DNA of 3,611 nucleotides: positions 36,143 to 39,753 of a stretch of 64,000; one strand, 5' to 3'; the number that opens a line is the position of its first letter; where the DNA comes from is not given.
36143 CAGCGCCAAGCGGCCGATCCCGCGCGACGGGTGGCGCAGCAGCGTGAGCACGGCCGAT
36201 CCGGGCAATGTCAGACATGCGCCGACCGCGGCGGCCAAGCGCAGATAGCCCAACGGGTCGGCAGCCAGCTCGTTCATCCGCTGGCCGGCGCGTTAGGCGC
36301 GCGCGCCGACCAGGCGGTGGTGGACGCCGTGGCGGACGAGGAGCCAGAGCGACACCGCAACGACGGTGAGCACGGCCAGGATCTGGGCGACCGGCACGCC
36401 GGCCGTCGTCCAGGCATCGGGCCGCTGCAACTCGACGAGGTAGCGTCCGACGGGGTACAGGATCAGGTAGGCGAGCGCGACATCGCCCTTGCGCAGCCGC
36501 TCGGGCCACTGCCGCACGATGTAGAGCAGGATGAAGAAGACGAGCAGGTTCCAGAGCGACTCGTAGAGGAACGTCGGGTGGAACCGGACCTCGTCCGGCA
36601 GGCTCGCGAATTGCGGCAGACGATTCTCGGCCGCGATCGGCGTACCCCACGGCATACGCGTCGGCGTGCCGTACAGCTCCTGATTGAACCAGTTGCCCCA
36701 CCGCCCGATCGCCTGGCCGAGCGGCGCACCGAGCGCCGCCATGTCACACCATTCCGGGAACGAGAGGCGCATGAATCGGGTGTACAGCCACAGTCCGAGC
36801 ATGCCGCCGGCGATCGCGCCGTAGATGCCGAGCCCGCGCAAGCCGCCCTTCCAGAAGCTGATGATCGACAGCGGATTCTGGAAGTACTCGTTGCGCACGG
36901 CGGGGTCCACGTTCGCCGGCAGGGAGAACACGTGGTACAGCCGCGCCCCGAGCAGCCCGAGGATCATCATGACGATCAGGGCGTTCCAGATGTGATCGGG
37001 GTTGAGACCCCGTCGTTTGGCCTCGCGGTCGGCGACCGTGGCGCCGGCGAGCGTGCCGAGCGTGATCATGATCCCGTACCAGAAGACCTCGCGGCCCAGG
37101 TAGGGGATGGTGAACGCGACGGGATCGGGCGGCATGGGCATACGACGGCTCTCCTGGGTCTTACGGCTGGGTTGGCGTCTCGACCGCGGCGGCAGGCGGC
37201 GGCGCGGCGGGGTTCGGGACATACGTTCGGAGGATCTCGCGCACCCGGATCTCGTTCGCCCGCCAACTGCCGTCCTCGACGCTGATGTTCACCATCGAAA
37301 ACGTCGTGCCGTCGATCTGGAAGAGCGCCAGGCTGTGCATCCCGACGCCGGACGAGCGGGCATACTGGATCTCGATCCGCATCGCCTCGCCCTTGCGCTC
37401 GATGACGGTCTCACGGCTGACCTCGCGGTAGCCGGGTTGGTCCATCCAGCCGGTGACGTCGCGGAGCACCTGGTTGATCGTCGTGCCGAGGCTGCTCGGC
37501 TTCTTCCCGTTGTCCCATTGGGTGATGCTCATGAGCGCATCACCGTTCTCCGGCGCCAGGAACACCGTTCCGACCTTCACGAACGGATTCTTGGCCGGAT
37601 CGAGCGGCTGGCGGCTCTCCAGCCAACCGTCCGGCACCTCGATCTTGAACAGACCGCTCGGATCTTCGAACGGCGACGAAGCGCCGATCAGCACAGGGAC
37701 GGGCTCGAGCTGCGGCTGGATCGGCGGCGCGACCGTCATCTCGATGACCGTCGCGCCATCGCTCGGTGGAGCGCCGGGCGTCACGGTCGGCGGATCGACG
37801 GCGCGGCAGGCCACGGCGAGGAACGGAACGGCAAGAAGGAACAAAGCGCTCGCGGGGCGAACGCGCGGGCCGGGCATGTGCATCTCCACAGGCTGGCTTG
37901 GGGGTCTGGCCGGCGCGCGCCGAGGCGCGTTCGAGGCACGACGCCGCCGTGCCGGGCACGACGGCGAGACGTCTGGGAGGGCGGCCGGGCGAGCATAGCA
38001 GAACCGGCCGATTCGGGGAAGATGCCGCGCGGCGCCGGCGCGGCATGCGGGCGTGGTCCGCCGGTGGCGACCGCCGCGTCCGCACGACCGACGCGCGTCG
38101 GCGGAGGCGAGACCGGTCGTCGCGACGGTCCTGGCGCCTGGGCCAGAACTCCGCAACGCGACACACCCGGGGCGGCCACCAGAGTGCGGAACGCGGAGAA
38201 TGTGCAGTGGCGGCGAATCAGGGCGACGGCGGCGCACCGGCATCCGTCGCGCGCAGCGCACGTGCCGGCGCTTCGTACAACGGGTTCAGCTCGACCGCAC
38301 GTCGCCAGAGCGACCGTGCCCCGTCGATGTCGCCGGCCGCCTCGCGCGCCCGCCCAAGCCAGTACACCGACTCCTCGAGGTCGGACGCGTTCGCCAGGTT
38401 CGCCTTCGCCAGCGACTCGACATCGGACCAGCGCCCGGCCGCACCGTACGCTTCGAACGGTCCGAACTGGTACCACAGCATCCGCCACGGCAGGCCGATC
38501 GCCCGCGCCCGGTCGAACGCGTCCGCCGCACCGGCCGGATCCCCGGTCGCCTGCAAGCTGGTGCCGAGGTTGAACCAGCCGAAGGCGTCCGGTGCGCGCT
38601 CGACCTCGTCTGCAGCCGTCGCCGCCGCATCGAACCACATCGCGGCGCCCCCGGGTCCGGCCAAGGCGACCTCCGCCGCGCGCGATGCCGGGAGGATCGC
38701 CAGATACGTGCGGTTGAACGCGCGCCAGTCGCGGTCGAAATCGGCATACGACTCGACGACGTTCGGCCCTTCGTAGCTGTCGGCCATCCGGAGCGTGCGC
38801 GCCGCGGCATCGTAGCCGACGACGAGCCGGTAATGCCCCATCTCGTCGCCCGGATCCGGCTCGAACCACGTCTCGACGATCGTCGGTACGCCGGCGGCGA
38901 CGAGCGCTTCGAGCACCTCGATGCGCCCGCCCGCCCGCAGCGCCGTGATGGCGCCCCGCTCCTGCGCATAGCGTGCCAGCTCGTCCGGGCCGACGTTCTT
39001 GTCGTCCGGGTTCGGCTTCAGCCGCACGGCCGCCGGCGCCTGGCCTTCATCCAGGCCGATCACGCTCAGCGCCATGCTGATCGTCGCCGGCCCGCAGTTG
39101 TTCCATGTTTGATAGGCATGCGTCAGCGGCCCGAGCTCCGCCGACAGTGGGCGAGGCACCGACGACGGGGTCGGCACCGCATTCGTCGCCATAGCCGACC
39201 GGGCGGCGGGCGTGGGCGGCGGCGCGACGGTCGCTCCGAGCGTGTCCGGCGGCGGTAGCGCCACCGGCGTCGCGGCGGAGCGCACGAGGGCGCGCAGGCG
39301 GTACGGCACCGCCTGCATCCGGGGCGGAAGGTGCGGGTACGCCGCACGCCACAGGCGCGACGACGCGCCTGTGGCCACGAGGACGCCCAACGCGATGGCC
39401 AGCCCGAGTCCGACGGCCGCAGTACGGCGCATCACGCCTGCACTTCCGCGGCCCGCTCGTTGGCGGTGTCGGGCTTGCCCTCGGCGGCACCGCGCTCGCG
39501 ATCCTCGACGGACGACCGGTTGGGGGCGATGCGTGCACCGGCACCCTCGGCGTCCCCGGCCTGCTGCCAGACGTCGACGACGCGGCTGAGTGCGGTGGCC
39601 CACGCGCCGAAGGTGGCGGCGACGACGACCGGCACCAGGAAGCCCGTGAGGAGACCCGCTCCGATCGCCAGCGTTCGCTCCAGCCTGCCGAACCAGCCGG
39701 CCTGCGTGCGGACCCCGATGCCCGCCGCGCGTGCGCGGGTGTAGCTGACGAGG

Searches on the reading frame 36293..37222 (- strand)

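Call 21: search_protein_families(library=pfam, proteins=[window:36293-37222:-])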
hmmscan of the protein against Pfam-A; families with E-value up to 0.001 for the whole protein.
window:36293-37222:- (309 aa): 1 family
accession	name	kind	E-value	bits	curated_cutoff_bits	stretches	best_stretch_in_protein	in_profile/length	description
PF01790.23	LGT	-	8.1e-68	228.8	24.9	1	34-293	1-237/240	Prolipoprotein diacylglyceryl transferase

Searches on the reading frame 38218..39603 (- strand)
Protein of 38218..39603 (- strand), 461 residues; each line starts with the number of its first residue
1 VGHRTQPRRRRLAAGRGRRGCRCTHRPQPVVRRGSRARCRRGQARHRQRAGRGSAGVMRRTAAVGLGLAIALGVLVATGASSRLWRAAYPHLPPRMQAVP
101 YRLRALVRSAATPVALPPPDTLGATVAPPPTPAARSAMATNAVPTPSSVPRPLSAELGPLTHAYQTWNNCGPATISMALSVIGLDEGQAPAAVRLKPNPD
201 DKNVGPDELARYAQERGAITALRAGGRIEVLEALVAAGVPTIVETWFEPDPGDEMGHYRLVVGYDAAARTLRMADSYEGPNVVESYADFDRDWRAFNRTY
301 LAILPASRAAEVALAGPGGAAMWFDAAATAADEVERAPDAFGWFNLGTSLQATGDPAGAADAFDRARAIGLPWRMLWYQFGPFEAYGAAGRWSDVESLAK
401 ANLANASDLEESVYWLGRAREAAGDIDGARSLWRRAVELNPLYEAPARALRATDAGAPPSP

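Call 21: search_protein_families(library=pfam, proteins=[window:38218-39603:-])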
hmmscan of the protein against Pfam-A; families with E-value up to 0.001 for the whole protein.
window:38218-39603:- (461 aa): 5 families
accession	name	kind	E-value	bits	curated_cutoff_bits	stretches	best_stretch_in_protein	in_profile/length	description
PF07719.23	TPR_2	-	1.7e-10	40.6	27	1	414-441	5-32/34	Tetratricopeptide repeat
PF13529.12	Peptidase_C39_2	-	1.5e-08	35.8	24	1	165-277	8-143/143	Peptidase_C39 like family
PF13174.12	TPR_6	-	1.2e-05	26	26.3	0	412-441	2-31/33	Tetratricopeptide repeat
PF00515.34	TPR_1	-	2.3e-05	24.5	27.8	0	341-366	2-27/34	Tetratricopeptide repeat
PF13428.12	TPR_14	-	0.00086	20.2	23.5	0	413-447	4-38/44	Tetratricopeptide repeat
